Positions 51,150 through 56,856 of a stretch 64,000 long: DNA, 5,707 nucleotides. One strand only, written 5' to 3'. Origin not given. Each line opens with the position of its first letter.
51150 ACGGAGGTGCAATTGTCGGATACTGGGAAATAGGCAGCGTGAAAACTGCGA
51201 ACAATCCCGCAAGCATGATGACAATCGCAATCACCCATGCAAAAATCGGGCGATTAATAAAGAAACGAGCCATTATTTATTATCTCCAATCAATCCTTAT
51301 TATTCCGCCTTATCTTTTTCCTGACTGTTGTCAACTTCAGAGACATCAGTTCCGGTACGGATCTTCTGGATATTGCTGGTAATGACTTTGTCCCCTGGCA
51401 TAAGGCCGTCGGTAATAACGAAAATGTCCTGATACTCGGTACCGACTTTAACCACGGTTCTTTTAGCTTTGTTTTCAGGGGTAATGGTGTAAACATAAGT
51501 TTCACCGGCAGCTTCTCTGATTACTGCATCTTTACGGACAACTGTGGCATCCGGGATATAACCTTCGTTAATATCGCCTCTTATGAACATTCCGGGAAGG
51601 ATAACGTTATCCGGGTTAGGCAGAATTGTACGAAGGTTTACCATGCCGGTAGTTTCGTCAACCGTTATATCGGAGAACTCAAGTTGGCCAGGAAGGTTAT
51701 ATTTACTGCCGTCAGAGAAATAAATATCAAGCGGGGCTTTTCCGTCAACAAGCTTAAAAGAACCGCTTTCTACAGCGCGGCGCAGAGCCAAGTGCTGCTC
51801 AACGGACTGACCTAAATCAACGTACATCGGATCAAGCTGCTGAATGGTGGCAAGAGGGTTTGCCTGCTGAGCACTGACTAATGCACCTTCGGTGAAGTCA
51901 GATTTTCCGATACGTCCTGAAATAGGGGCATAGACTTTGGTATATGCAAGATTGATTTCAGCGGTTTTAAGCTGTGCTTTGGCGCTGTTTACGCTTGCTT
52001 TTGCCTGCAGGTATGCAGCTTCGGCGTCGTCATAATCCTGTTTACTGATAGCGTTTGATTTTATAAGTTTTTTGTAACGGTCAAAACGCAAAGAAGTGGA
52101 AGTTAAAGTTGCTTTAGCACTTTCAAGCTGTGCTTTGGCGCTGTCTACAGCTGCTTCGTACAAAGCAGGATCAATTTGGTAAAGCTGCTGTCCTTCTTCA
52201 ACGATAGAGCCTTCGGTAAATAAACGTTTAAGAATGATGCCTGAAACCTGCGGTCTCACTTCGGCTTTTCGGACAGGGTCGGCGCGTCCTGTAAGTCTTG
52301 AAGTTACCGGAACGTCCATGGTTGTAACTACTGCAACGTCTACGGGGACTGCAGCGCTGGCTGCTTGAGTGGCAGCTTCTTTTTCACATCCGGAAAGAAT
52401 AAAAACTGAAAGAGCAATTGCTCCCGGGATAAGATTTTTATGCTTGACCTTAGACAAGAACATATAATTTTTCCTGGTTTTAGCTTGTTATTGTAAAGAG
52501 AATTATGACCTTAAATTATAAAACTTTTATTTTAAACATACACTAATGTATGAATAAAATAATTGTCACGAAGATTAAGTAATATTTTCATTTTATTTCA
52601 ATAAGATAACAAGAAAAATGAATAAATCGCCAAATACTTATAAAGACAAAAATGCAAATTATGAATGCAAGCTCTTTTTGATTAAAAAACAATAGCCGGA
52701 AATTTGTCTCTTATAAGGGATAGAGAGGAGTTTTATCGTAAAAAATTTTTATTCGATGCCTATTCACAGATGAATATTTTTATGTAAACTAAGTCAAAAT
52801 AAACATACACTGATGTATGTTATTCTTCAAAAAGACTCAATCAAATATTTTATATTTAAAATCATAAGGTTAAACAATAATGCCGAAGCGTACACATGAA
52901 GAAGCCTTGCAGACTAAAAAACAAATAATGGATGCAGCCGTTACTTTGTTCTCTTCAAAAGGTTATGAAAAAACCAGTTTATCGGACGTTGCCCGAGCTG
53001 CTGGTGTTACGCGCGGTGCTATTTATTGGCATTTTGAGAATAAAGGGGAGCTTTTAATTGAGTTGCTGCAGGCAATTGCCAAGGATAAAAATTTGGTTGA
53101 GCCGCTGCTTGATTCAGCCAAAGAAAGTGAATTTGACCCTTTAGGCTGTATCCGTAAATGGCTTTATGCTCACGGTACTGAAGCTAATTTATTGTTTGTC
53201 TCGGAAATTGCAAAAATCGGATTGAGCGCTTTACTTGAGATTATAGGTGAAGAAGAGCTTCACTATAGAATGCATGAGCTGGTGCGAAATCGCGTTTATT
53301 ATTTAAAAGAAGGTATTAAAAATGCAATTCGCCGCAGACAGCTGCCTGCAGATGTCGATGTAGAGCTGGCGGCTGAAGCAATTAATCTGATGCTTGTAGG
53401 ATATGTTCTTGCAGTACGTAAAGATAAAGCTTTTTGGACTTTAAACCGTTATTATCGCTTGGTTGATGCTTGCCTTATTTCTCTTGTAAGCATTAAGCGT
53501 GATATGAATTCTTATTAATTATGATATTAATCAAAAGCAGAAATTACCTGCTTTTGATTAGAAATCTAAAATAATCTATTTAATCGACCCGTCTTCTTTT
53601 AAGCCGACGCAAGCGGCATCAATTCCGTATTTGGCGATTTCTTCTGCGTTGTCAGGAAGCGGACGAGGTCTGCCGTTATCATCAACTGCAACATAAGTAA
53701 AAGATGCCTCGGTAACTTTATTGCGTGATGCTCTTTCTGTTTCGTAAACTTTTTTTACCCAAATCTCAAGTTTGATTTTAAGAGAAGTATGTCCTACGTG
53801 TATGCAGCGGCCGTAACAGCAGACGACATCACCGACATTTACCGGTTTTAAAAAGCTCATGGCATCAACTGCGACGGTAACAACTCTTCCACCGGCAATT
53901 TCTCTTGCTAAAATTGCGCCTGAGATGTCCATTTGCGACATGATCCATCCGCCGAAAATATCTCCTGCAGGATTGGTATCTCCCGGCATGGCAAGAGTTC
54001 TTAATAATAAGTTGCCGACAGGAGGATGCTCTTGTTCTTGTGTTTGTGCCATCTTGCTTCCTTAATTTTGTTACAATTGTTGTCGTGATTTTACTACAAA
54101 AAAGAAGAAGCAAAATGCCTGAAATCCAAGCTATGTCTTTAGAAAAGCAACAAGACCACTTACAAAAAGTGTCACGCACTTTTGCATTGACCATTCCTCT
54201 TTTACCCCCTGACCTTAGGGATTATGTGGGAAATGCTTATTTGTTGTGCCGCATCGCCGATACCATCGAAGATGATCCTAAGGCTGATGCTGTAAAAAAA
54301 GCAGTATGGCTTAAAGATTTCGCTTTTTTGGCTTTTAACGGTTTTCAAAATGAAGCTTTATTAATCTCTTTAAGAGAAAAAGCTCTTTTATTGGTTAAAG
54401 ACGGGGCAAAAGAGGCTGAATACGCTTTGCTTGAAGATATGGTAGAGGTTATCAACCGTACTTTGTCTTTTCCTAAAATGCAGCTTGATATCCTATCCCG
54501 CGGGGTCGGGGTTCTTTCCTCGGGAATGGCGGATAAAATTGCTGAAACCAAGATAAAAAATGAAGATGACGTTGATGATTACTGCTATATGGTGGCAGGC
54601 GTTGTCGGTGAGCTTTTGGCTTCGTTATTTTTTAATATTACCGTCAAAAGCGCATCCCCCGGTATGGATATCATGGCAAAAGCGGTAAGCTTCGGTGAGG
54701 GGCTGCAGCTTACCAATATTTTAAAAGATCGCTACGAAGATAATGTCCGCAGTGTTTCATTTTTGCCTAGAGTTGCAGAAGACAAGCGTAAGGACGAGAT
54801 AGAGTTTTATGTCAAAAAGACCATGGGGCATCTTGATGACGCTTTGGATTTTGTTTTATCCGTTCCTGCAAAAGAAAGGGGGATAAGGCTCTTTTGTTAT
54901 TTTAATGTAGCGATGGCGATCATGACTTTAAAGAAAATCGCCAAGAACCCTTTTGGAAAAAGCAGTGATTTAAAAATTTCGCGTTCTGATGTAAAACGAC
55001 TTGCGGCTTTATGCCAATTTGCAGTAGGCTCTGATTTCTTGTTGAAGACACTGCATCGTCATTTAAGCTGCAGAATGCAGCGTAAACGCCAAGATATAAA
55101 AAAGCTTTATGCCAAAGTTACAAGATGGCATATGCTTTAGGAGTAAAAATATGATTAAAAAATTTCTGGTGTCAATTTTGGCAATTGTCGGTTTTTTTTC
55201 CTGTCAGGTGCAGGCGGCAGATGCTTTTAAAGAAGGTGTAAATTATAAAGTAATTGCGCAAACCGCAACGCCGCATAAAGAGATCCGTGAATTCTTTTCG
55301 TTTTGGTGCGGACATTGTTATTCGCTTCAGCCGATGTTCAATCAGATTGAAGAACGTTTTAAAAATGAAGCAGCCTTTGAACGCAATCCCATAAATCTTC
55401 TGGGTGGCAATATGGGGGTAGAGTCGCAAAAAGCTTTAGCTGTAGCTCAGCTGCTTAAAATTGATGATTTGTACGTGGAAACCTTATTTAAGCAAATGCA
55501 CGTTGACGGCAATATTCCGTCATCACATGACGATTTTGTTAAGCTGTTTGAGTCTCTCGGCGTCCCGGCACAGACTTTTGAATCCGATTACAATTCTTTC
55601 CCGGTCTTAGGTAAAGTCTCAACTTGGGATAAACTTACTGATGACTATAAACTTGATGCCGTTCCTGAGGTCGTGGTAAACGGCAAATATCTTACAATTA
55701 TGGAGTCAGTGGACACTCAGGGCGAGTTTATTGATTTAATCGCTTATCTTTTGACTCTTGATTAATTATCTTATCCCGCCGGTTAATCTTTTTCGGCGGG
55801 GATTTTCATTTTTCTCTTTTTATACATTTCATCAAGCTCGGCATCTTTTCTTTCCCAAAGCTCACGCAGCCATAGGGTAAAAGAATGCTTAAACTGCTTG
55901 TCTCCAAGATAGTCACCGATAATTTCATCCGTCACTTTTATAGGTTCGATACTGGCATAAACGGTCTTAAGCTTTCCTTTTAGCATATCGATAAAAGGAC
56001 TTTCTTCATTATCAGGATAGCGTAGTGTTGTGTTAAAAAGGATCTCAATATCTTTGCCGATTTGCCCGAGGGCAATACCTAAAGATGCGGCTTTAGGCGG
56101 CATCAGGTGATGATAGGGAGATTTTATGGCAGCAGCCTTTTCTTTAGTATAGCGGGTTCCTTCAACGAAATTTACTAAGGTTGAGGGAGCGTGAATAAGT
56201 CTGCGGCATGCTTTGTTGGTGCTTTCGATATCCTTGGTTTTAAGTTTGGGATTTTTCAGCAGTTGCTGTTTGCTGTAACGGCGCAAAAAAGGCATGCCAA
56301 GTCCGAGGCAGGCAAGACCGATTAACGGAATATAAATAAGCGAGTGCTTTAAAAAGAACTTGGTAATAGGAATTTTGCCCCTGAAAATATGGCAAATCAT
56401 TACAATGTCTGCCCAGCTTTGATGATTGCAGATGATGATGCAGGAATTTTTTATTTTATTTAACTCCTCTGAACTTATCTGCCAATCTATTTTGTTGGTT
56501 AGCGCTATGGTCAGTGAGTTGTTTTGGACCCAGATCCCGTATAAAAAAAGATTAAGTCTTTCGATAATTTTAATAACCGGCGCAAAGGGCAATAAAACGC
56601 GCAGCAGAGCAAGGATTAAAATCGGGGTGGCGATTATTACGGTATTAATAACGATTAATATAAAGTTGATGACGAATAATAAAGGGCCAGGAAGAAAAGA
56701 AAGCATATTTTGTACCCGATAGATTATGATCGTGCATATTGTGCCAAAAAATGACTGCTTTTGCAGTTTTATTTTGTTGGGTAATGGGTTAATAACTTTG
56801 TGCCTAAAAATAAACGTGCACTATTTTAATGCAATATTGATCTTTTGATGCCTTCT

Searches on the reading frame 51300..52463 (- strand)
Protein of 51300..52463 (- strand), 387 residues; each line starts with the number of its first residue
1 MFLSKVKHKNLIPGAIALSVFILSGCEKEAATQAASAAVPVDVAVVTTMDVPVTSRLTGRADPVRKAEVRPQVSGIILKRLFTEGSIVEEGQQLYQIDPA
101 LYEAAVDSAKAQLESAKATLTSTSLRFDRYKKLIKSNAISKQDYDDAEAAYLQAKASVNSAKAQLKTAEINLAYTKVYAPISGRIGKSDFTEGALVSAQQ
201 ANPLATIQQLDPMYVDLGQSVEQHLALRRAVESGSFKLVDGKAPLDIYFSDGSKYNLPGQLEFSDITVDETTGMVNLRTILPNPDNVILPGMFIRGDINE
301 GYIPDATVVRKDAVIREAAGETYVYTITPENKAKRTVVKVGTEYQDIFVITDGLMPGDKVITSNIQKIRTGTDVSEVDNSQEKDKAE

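Call 42: search_protein_families(library=ncbifam, proteins=[window:51300-52463:-], max_evalue=0.00001)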
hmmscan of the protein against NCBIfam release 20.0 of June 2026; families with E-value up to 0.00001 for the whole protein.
window:51300-52463:- (387 aa): 20 families
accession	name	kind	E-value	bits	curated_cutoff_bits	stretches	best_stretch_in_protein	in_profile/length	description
NF011604.1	PRK15030.1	equivalog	6.4e-108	361.3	765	1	15-376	11-375/397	multidrug efflux RND transporter periplasmic adaptor subunit AcrA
NF033834.1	RND_adapt_MexA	exception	2e-101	339.8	750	1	14-378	12-362/373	multidrug efflux RND transporter periplasmic adaptor subunit MexA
NF007362.0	PRK09859.1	equivalog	1.2e-92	311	738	1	7-384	4-379/385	multidrug transporter subunit MdtE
NF007132.1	PRK09578.1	equivalog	1.2e-92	310.8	512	1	15-386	14-385/396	MexX/AxyX family multidrug efflux RND transporter periplasmic adaptor subunit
NF033138.2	RND-peri-MexC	equivalog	5.5e-92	308.8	625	1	16-376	13-371/375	MexC family multidrug efflux RND transporter periplasmic adaptor subunit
TIGR01730.1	RND_mfp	subfamily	1.3e-81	274.1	94.9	1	41-376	1-321/322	efflux RND transporter periplasmic adaptor subunit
NF045904.1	RND-peri-MexE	equivalog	3e-60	204.2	714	1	15-376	12-368/390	multidrug efflux RND transporter periplasmic adaptor subunit MexE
NF000272.2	OqxA_adapt_sub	exception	3.3e-51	174.5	835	1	12-368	14-370/391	multidrug efflux RND transporter periplasmic adaptor subunit OqxA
NF008589.1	PRK11556.1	equivalog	2.5e-46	158.4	391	1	29-378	47-389/392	MdtA/MuxA family multidrug efflux RND transporter periplasmic adaptor subunit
TIGR00999.1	8a0102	subfamily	1.4e-29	103.1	319.3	1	85-366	1-268/271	CzcB/NccB family metal efflux transporter periplasmic adaptor subunit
NF008606.0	PRK11578.1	equivalog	1e-24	87.4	342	1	40-366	35-366/371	macrolide transporter subunit MacA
TIGR00998.1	8a0101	subfamily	9.3e-18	64.3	390.8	2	102-163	106-167/334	EmrA/EmrK family multidrug efflux transporter periplasmic adaptor subunit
NF007785.0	PRK10476.1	equivalog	4.8e-15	55.2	376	1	50-122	35-104/347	multidrug transporter subunit MdtN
NF002939.0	PRK03598.1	equivalog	2.9e-12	46.4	393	0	113-168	117-172/332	secretion protein HlyD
NF007850.1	PRK10559.1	equivalog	4.8e-11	42.3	400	1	68-208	42-180/303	p-hydroxybenzoic acid efflux pump subunit AaeA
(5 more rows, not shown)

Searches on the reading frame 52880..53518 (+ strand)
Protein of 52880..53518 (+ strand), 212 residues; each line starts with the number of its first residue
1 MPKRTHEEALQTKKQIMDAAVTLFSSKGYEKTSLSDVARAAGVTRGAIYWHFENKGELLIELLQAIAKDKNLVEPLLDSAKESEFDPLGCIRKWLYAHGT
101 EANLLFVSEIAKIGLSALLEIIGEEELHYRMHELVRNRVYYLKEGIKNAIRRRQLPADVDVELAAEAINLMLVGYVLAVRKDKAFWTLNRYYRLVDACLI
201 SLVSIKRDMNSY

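Call 54: search_protein_families(library=pfam, proteins=[window:52880-53518:+], max_evalue=1e-8)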
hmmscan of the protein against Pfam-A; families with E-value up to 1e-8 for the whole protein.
window:52880-53518:+ (212 aa): 1 family
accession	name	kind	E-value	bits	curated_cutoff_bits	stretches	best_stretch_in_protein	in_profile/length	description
PF00440.29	TetR_N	-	2e-19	69.5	24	1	16-62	1-47/47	Bacterial regulatory proteins, tetR family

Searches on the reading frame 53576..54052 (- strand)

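Call 54: search_protein_families(library=pfam, proteins=[window:53576-54052:-], max_evalue=1e-8)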
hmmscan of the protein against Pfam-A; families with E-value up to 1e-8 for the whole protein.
window:53576-54052:- (158 aa): 1 family
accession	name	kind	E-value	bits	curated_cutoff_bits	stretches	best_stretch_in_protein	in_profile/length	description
PF03061.28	4HBT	-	8.8e-20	71.3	20.6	1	30-101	2-74/79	Thioesterase superfamily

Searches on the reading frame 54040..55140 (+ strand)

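Call 54: search_protein_families(library=pfam, proteins=[window:54040-55140:+], max_evalue=1e-8)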
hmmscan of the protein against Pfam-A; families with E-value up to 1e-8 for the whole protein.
window:54040-55140:+ (366 aa): 1 family
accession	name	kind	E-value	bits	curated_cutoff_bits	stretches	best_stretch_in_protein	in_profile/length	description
PF00494.24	SQS_PSY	-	7.1e-35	121.4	26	1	41-315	1-261/263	Squalene/phytoene synthase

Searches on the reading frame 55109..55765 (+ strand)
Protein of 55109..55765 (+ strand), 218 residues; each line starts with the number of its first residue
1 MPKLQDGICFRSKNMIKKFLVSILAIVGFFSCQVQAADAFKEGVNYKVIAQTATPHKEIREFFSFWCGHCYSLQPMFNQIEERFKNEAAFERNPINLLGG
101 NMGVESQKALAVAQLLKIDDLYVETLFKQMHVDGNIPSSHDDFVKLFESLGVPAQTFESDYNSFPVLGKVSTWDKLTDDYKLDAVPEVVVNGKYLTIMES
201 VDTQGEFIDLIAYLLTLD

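Call 54: search_protein_families(library=pfam, proteins=[window:55109-55765:+], max_evalue=1e-8)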
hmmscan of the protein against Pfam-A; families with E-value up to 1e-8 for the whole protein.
window:55109-55765:+ (218 aa): 1 family
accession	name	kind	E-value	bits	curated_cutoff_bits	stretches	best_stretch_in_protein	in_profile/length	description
PF01323.26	DSBA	-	2.3e-14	54.1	25.6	1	59-199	2-179/191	DSBA-like thioredoxin domain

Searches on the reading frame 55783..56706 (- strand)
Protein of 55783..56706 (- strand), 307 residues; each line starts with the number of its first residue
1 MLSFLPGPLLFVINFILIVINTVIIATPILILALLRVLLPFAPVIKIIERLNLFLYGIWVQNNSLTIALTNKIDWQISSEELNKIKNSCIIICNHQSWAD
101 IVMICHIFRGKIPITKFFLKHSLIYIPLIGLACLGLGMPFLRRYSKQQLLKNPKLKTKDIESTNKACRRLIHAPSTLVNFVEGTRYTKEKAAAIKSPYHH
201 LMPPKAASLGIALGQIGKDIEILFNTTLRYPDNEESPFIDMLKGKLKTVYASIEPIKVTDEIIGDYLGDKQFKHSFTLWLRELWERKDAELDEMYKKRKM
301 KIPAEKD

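Call 54: search_protein_families(library=pfam, proteins=[window:55783-56706:-], max_evalue=1e-8)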
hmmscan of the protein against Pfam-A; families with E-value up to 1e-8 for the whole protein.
window:55783-56706:- (307 aa): 1 family
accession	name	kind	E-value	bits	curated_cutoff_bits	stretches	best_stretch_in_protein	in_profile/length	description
PF01553.26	Acyltransferase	-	7.4e-13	48.9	23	1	84-199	12-106/132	Acyltransferase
